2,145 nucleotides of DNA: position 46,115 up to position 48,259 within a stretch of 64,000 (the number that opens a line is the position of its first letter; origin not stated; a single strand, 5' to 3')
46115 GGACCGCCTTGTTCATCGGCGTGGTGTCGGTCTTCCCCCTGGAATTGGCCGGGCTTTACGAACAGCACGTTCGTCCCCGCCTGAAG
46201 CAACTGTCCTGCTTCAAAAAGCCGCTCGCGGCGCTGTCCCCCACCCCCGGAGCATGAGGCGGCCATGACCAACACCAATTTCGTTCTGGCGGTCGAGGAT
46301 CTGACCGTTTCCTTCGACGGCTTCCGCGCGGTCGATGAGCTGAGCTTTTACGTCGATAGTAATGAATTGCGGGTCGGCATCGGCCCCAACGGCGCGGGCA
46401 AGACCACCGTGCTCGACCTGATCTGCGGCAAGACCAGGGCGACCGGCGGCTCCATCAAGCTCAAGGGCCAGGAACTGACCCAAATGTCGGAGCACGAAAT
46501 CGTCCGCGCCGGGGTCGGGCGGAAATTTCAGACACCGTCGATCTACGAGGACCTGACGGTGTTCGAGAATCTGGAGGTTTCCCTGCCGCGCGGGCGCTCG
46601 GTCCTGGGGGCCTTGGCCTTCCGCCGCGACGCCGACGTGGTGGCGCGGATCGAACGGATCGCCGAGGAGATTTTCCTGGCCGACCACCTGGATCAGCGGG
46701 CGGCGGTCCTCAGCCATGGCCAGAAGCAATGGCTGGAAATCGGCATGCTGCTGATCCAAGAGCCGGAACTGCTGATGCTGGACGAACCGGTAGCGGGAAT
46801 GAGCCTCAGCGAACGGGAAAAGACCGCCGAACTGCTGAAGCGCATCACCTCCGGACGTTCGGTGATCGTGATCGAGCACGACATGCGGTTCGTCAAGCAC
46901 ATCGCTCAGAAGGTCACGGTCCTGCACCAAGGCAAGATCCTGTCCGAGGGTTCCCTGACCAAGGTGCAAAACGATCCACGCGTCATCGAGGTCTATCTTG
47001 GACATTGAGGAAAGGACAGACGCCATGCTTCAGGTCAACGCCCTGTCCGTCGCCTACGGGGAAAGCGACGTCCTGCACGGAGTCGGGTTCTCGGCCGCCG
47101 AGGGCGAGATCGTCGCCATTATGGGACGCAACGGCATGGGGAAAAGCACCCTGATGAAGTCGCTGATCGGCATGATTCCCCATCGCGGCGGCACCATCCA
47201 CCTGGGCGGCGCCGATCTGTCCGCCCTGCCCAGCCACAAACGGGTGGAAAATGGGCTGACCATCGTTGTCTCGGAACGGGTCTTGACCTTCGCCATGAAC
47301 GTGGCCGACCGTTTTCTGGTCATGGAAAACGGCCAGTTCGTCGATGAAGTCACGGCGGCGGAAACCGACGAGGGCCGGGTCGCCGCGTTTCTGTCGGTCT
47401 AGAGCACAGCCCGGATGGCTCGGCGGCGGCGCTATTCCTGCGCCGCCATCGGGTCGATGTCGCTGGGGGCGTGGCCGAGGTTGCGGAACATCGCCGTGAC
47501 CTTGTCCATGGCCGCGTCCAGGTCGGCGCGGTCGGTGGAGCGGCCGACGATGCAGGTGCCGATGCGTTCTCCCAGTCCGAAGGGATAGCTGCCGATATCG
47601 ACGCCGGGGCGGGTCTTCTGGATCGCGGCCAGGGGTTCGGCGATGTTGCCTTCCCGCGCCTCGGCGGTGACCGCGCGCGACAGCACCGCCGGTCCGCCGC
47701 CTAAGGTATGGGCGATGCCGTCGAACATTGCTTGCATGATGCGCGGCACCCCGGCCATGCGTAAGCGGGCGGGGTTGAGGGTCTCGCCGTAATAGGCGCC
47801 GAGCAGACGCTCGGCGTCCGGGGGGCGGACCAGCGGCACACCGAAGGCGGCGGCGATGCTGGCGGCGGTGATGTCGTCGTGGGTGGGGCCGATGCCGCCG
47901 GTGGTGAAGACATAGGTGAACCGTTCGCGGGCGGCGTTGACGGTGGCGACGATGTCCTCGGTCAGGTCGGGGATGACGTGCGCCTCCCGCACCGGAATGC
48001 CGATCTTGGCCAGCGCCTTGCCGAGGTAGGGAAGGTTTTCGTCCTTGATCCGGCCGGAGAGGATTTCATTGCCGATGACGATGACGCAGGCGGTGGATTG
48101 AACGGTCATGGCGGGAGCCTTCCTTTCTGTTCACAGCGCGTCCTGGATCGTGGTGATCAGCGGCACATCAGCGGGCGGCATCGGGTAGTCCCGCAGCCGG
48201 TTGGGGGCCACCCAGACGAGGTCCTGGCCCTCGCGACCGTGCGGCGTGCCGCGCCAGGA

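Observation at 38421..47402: A complete formamidase, Urt-type amide/urea transporter and two-component regulon survives only as wreckage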

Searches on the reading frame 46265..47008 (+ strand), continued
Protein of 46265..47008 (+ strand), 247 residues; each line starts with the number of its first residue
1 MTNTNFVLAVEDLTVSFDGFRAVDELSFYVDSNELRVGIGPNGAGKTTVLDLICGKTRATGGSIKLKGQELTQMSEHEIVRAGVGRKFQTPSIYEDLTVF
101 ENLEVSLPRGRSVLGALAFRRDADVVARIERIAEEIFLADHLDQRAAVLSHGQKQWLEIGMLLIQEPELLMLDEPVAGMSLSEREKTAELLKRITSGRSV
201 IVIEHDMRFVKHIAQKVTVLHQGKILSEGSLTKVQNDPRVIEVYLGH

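Call 63: find_encoding_contigs(protein=P0183, flank=10000, max_places=3)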
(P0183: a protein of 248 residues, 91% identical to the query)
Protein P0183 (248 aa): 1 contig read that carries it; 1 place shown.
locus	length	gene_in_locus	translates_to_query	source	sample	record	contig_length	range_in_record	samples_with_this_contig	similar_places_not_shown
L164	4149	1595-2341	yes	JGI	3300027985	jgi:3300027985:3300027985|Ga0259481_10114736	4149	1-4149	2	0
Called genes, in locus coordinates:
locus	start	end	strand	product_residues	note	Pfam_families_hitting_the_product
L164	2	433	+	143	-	?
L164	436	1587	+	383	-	PF02653:BPD_transp_2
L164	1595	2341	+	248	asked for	PF02463:SMC_N (weak), PF00005:ABC_tran, PF13304:AAA_21 (faint), PF12399:BCA_ABC_TP_C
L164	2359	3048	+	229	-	PF00005:ABC_tran, PF13304:AAA_21 (faint)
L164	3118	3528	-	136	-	PF01980:TrmO_N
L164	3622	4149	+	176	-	?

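Call 65: find_encoding_contigs(protein=P0189, flank=10000, max_places=2)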
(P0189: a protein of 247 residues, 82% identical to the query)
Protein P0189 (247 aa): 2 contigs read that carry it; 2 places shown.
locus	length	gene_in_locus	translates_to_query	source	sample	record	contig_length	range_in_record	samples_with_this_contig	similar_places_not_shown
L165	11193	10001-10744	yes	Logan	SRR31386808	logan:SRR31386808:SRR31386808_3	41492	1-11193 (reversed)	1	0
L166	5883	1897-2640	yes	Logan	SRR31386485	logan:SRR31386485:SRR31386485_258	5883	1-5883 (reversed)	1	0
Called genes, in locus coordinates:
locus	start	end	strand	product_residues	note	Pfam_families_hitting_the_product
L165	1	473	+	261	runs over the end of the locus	PF25213:HVO_A0261_N (weak), PF00392:GntR, PF08220:HTH_DeoR, PF08279:HTH_11, PF00455:DeoRC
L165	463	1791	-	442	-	PF00202:Aminotran_3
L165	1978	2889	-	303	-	PF00072:Response_reg, PF00196:GerE, PF08281:Sigma70_r4_2 (weak)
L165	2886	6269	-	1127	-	PF00512:HisKA, PF02518:HATPase_c, PF00072:Response_reg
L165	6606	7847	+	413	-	PF13433:Peripla_BP_5, PF13458:Peripla_BP_6, PF01094:ANF_receptor (weak)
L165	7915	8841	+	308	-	PF02653:BPD_transp_2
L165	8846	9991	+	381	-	PF02653:BPD_transp_2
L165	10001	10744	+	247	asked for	PF02463:SMC_N, PF13476:AAA_23 (weak), PF00005:ABC_tran, PF13304:AAA_21 (faint), PF12399:BCA_ABC_TP_C (weak)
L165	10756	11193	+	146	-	?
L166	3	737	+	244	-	?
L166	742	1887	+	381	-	PF02653:BPD_transp_2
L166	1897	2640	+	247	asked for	PF02463:SMC_N, PF13476:AAA_23 (weak), PF00005:ABC_tran, PF13304:AAA_21 (faint), PF12399:BCA_ABC_TP_C (weak)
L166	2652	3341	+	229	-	PF00005:ABC_tran, PF13304:AAA_21 (faint)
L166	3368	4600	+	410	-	PF03069:FmdA_AmdA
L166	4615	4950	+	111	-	PF09723:Zn_ribbon_8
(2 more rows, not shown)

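Call 66: find_encoding_contigs(protein=P0188, flank=10000, max_places=2)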
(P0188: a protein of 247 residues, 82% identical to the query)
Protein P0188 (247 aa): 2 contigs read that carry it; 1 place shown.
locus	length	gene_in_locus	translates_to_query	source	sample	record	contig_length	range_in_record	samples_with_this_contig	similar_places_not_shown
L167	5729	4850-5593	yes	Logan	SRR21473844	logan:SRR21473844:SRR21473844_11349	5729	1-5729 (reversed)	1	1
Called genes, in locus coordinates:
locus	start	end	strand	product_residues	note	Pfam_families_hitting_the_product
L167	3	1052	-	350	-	?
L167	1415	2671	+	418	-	PF13433:Peripla_BP_5, PF13458:Peripla_BP_6, PF01094:ANF_receptor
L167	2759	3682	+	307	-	PF02653:BPD_transp_2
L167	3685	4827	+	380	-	PF02653:BPD_transp_2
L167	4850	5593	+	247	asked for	PF02463:SMC_N (weak), PF13476:AAA_23 (weak), PF00005:ABC_tran, PF13304:AAA_21 (weak), PF12399:BCA_ABC_TP_C (weak)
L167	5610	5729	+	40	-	?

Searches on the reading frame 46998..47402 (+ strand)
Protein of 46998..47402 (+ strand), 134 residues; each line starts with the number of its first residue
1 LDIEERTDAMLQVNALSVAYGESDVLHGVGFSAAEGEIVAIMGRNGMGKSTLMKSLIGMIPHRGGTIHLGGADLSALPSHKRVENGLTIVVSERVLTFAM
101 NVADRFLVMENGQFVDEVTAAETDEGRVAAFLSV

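Call 4: search_protein_families(library=pfam, proteins=[window:46998-47402:+], max_evalue=0.001)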
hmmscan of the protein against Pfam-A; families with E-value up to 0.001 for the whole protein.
window:46998-47402:+ (134 aa): 2 families
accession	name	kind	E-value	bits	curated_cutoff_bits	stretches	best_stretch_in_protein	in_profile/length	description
PF00005.33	ABC_tran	-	2.4e-14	54.5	25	1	26-115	1-80/137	ABC transporter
PF03193.22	RsgA_GTPase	-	0.00039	20.7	30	0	34-60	104-130/174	RsgA GTPase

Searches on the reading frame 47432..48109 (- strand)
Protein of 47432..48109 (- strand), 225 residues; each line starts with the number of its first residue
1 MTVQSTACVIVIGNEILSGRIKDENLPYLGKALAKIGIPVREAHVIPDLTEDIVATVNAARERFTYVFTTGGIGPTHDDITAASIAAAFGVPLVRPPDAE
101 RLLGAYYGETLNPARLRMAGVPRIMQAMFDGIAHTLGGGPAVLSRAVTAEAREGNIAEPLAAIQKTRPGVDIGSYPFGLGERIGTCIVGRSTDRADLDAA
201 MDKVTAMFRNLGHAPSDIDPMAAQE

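Call 14: find_homologous_proteins(query=window:47432-48109:-, max_evalue=1e-30)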
Query window:47432-48109:- (225 aa): 7872 proteins with E <= 1e-30 among 8000 candidates; the best 120 are listed.
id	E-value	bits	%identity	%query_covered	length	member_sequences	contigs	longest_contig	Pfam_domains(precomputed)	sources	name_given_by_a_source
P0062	3.9e-142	489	100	100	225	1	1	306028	PF00994.30,PF24102.2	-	-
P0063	3.2e-116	405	76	100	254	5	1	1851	PF00994.30,PF24102.2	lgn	-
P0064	6.6e-115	400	75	100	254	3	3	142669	PF00994.30,PF24102.2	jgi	jgi:molybdenum cofactor synthesis domain-containing protein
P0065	2.8e-97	343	67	100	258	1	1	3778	PF00994.30,PF24102.2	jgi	-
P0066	3.4e-95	336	67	98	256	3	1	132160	PF00994.30,PF24102.2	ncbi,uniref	ncbi:competence/damage-inducible protein A [Oleispirillum naphthae]|uniref:competence/damage-inducib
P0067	3.1e-93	329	65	97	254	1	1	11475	PF00994.30,PF24102.2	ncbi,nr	ncbi:MAG: competence/damage-inducible protein A [Rhodospirillaceae bacterium]|nr:competence/damage-i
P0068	8.7e-92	325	63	98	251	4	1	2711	PF00994.30,PF24102.2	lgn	-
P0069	1.4e-91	324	63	98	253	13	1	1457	PF00994.30,PF24102.2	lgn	-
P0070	6.7e-91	322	63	98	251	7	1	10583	PF00994.30,PF24102.2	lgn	-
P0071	9.0e-86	305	59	100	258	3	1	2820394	PF00994.30,PF24102.2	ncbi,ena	-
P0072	2.6e-83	297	59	98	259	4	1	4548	PF00994.30,PF24102.2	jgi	-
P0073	4.6e-82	293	60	97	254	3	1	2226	PF00994.30,PF24102.2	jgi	-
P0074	3.6e-68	248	55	91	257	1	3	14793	PF00994.30,PF24102.2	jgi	jgi:molybdenum cofactor synthesis domain-containing protein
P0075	3.6e-67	244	51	92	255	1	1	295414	PF00994.30,PF24102.2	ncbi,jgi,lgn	-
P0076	4.6e-67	244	51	94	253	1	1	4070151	PF00994.30,PF24102.2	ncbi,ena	-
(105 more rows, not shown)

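Call 15: find_encoding_contigs(protein=P0064, flank=10000, max_places=4)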
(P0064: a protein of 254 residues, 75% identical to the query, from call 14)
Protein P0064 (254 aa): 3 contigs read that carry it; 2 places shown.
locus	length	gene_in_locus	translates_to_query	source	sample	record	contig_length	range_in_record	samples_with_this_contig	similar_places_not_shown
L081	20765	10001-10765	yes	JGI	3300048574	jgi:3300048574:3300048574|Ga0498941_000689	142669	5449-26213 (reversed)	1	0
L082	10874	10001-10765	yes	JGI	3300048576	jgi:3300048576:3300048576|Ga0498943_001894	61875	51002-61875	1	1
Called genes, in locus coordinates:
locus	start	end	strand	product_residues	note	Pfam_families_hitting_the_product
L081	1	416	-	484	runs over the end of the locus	PF02386:TrkH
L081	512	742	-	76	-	-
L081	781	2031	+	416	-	PF21088:MS_channel_1st (weak), PF00924:MS_channel_2nd, PF21082:MS_channel_3rd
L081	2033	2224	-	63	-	-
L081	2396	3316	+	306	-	PF08242:Methyltransf_12 (weak)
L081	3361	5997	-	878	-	PF07517:SecA_DEAD, PF00270:DEAD (faint), PF01043:SecA_PP_bind, PF21090:P-loop_SecA, PF07516:SecA_SW, PF02810:SEC-C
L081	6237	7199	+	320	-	-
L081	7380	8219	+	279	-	PF13145:Rotamase_2, PF13616:Rotamase_3, PF00639:Rotamase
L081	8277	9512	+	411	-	PF01960:ArgJ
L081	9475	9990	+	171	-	PF00293:NUDIX, PF14815:NUDIX_4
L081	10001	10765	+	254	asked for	PF00994:MoCF_biosynth, PF24102:FLAD1_M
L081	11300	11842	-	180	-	PF02632:BioY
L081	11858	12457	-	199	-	PF02361:CbiQ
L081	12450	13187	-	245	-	PF02463:SMC_N (weak), PF00005:ABC_tran, PF13304:AAA_21 (weak)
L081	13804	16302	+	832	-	-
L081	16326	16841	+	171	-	PF06776:IalB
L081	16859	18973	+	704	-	PF13424:TPR_12 (weak), PF13414:TPR_11, PF13424:TPR_12, PF07719:TPR_2, PF13414:TPR_11, PF13432:TPR_16, PF00685:Sulfotransfer_1, PF13469:Sulfotransfer_3, +18 more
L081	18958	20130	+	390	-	PF13428:TPR_14 (faint), PF14559:TPR_19 (faint)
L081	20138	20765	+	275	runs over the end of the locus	PF00561:Abhydrolase_1 (faint), PF12146:Hydrolase_4 (faint)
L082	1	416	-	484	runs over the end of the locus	PF02386:TrkH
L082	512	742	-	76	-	-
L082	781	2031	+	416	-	PF21088:MS_channel_1st (weak), PF00924:MS_channel_2nd, PF21082:MS_channel_3rd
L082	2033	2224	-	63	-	-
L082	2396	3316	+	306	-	PF08242:Methyltransf_12 (weak)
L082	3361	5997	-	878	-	PF07517:SecA_DEAD, PF00270:DEAD (faint), PF01043:SecA_PP_bind, PF21090:P-loop_SecA, PF07516:SecA_SW, PF02810:SEC-C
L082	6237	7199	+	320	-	-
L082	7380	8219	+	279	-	PF13145:Rotamase_2, PF13616:Rotamase_3, PF00639:Rotamase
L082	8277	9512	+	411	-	PF01960:ArgJ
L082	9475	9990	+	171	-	PF00293:NUDIX, PF14815:NUDIX_4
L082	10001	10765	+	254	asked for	PF00994:MoCF_biosynth, PF24102:FLAD1_M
